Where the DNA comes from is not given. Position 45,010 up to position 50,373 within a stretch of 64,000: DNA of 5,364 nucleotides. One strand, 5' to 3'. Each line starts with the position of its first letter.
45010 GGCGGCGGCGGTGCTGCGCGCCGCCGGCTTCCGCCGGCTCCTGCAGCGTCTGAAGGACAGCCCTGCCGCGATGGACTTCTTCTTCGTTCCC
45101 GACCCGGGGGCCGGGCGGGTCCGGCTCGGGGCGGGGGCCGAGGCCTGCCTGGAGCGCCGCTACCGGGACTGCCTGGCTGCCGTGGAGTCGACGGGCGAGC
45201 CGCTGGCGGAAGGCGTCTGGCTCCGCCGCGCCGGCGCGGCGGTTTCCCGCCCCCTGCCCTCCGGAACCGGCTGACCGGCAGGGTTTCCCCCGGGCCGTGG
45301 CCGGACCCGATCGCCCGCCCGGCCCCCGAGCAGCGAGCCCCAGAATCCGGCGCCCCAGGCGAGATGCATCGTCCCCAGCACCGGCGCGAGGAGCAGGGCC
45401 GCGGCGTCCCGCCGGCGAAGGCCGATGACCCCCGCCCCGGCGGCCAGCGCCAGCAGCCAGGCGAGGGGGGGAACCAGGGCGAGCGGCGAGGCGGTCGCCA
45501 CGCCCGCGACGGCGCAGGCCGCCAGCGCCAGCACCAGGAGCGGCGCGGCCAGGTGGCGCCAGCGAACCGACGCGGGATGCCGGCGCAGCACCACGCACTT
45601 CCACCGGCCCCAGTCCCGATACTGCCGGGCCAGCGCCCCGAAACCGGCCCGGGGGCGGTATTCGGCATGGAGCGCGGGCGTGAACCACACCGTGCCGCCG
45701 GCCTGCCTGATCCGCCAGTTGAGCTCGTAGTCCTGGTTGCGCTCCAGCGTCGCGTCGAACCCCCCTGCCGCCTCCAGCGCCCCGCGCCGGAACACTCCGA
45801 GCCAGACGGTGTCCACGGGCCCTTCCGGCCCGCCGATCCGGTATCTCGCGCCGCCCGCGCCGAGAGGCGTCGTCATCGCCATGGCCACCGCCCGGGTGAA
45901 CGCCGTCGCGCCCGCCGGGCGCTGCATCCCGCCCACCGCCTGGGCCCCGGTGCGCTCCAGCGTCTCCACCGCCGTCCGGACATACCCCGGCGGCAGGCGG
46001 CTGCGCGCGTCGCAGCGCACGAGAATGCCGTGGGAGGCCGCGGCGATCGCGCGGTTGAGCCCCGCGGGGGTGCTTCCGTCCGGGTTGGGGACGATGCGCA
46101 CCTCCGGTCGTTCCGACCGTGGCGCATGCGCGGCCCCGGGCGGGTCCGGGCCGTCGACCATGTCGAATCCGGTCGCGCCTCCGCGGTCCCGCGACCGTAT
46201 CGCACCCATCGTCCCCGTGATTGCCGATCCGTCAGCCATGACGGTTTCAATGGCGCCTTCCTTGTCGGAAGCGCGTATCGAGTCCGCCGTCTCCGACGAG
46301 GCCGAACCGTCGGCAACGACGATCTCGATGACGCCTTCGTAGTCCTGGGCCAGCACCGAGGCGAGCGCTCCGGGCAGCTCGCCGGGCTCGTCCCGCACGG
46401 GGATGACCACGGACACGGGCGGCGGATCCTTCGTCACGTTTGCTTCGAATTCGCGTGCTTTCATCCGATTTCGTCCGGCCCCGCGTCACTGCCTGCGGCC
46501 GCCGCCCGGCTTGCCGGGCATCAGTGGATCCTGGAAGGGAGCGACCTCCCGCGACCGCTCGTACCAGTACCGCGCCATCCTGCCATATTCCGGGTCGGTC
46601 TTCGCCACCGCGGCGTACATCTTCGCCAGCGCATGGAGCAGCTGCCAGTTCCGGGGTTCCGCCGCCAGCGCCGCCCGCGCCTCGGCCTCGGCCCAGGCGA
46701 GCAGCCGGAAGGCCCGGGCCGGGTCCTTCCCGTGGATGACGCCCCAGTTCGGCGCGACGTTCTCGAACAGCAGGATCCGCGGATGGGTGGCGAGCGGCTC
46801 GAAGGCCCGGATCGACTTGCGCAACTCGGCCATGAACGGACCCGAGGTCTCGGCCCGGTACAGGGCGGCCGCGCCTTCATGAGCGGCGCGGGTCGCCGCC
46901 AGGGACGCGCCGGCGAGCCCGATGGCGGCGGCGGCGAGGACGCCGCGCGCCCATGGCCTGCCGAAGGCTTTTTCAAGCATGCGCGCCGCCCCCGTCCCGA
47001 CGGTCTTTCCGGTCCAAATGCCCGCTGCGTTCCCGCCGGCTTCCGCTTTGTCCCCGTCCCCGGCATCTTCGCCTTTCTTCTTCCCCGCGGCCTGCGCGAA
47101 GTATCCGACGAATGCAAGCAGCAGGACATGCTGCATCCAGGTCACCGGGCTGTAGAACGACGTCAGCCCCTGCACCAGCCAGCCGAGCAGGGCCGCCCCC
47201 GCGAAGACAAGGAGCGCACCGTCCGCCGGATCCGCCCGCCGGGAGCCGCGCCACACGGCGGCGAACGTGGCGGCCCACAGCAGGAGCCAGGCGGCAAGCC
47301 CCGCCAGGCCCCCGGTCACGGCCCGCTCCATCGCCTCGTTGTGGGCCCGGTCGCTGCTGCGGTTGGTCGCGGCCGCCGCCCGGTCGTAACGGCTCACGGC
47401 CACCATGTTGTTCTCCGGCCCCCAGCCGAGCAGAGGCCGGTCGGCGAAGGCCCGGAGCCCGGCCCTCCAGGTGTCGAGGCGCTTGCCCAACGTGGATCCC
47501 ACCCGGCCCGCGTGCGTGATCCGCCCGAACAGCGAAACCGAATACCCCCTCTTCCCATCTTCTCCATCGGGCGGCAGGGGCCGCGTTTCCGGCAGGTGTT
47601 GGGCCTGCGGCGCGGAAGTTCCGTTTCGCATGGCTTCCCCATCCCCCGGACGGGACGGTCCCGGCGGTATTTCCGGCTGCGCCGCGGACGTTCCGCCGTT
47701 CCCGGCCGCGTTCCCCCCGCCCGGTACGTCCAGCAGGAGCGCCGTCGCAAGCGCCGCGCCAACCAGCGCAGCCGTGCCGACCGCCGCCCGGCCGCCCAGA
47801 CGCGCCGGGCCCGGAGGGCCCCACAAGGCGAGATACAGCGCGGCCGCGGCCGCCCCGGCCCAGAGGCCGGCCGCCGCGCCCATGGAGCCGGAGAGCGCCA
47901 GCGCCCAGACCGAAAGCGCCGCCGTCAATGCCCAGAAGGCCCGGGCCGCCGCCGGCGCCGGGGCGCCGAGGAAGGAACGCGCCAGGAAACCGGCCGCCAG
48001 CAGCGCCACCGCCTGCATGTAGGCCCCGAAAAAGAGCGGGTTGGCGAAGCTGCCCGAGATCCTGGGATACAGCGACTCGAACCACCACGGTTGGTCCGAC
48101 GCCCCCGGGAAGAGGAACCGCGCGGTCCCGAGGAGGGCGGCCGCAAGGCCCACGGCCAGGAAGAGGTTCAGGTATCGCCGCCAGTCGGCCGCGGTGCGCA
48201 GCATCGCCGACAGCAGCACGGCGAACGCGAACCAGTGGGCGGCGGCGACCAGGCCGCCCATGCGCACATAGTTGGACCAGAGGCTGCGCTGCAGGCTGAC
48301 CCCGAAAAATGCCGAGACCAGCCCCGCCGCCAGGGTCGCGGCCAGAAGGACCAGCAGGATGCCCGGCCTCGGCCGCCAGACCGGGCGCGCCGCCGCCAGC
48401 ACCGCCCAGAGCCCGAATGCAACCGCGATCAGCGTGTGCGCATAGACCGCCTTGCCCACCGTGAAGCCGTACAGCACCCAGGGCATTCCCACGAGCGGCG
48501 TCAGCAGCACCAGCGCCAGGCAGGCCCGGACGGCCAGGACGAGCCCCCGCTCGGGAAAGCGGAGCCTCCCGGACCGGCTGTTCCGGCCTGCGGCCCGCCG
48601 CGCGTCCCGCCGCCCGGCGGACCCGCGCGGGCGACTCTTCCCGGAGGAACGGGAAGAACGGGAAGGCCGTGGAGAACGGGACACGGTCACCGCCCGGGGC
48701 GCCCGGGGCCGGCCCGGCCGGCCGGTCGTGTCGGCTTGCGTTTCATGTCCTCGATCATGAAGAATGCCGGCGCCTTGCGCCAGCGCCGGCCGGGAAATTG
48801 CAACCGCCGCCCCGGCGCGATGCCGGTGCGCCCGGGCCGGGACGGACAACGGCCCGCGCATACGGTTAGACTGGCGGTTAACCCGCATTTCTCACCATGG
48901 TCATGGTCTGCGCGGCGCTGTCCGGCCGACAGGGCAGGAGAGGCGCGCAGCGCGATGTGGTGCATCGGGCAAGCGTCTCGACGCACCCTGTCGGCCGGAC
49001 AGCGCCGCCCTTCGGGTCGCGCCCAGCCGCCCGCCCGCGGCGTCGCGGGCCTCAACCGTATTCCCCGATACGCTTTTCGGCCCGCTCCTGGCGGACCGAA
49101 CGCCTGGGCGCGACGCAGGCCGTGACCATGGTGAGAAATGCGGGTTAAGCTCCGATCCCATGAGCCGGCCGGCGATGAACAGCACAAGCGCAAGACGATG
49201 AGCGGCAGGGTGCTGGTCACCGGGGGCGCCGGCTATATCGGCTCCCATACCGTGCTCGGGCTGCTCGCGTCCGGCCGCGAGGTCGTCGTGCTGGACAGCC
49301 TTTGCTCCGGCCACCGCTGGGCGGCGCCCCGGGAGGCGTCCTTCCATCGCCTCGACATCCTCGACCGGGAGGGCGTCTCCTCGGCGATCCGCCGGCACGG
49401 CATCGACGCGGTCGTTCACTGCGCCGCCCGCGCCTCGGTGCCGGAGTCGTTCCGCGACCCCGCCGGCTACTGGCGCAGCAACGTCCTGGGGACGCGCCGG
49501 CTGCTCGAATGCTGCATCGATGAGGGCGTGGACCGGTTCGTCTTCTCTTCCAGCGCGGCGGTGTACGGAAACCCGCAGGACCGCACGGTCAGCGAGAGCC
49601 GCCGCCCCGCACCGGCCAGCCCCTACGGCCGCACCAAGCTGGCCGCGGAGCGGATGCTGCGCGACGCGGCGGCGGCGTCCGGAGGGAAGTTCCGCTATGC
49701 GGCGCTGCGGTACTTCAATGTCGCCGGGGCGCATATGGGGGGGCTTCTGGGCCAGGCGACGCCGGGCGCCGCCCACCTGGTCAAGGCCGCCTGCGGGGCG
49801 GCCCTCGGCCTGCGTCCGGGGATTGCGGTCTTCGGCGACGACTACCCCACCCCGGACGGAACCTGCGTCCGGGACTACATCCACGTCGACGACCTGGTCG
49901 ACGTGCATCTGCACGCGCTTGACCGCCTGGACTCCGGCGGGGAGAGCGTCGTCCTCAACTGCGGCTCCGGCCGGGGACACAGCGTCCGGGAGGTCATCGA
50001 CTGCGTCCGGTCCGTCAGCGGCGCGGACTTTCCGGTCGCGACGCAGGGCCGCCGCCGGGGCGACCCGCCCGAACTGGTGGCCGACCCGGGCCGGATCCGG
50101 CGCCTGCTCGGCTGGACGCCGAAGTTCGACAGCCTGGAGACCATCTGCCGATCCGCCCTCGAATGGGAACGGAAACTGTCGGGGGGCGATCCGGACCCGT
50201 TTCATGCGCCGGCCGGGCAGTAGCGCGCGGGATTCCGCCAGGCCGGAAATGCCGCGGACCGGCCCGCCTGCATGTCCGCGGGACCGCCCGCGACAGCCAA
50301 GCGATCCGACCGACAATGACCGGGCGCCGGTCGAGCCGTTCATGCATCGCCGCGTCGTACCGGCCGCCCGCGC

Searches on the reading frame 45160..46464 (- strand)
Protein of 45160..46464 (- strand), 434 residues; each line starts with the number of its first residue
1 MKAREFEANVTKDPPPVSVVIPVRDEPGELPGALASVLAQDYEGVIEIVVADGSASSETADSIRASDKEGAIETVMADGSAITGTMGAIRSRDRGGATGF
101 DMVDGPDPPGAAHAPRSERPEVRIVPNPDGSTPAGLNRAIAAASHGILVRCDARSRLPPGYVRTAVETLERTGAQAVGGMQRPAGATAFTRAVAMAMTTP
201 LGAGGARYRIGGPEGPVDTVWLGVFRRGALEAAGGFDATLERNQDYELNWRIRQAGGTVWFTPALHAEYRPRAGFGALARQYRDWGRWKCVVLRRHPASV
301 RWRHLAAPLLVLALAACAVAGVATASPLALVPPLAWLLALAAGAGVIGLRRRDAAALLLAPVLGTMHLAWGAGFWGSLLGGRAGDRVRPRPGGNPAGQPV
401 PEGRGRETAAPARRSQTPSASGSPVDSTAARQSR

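Call 88: search_protein_families(library=pfam, proteins=[window:45160-46464:-], max_evalue=0.0001)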
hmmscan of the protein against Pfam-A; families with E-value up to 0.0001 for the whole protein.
window:45160-46464:- (434 aa): 4 families
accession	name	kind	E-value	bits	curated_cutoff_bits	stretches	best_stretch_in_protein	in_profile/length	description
PF00535.33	Glycos_transf_2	-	3e-11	44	23.3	0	18-64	1-46/168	Glycosyl transferase family 2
PF13641.12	Glyco_tranf_2_3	-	8.5e-10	39.5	27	1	121-286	59-228/230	Glycosyltransferase like family 2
PF13506.12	Glyco_transf_21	-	4.4e-08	33.2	21.7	1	136-283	22-171/174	Glycosyl transferase family 21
PF13632.12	Glyco_trans_2_3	-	1.7e-06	28.4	27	1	152-339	6-197/198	Glycosyl transferase family group 2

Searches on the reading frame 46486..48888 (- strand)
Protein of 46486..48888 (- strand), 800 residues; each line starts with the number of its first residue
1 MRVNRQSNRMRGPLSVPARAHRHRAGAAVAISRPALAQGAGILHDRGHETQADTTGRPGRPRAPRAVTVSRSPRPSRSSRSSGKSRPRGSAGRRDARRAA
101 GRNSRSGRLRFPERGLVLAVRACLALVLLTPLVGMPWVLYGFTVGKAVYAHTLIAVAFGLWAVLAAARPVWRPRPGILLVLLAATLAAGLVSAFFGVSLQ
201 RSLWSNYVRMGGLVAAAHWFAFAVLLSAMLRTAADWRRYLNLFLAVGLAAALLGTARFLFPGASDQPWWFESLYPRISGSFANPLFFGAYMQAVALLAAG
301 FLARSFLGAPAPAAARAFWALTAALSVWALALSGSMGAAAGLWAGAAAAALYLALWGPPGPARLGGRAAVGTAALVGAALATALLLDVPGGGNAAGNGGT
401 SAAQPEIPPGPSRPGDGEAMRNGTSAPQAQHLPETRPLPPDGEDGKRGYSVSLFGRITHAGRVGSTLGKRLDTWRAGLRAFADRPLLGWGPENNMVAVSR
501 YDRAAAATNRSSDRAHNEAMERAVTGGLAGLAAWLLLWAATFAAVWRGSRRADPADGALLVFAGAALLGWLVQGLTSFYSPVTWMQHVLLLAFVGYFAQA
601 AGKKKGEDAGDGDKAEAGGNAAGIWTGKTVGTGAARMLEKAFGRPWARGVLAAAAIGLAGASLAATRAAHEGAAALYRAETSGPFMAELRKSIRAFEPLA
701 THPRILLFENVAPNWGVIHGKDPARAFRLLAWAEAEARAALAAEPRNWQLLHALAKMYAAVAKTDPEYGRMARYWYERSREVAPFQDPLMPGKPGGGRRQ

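Call 88: search_protein_families(library=pfam, proteins=[window:46486-48888:-], max_evalue=0.0001)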
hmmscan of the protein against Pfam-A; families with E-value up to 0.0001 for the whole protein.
window:46486-48888:- (800 aa): 1 family
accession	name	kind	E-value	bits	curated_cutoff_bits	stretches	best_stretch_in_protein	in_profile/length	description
PF04932.20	Wzy_C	-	1.7e-13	51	31.7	1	322-535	2-149/149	O-Antigen ligase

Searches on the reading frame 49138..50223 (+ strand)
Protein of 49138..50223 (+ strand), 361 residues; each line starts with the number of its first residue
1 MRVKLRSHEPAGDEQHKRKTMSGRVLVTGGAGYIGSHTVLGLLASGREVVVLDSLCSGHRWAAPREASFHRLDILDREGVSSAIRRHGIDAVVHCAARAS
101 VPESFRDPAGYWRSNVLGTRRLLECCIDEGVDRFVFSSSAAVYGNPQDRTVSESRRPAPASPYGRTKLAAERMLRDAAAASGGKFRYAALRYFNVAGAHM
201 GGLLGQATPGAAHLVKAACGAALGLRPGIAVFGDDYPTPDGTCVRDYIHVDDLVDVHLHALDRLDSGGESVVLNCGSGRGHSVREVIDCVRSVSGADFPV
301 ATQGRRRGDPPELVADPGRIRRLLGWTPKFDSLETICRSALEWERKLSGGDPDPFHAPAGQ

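Call 88: search_protein_families(library=pfam, proteins=[window:49138-50223:+], max_evalue=0.0001)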
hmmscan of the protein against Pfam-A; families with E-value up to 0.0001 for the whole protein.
window:49138-50223:+ (361 aa): 8 families
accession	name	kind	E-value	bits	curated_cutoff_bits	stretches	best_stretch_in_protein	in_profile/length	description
PF01370.27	Epimerase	-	5.6e-61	206.4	20.9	1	25-276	1-240/240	NAD dependent epimerase/dehydratase family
PF16363.11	GDP_Man_Dehyd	-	8.2e-47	160.7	27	1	26-333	1-326/332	GDP-mannose 4,6 dehydratase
PF01073.25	3Beta_HSD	-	2e-19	70.1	22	1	26-197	1-183/280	3-beta hydroxysteroid dehydrogenase/isomerase family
PF04321.23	RmlD_sub_bind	-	5.3e-16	59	27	1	24-178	2-140/287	RmlD substrate binding domain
PF02719.21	Polysacc_synt_2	-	5.4e-16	59.1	20.2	1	25-198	1-174/293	Polysaccharide biosynthesis protein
PF07993.18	NAD_binding_4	-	2.4e-11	43.7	20.1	1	88-181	88-195/258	Male sterility protein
PF13460.12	NAD_binding_10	-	7.2e-09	36.2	27.2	1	29-176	1-133/184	NAD(P)H-binding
PF08659.16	KR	-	2.1e-06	28.2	22.6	1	23-147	1-145/180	KR domain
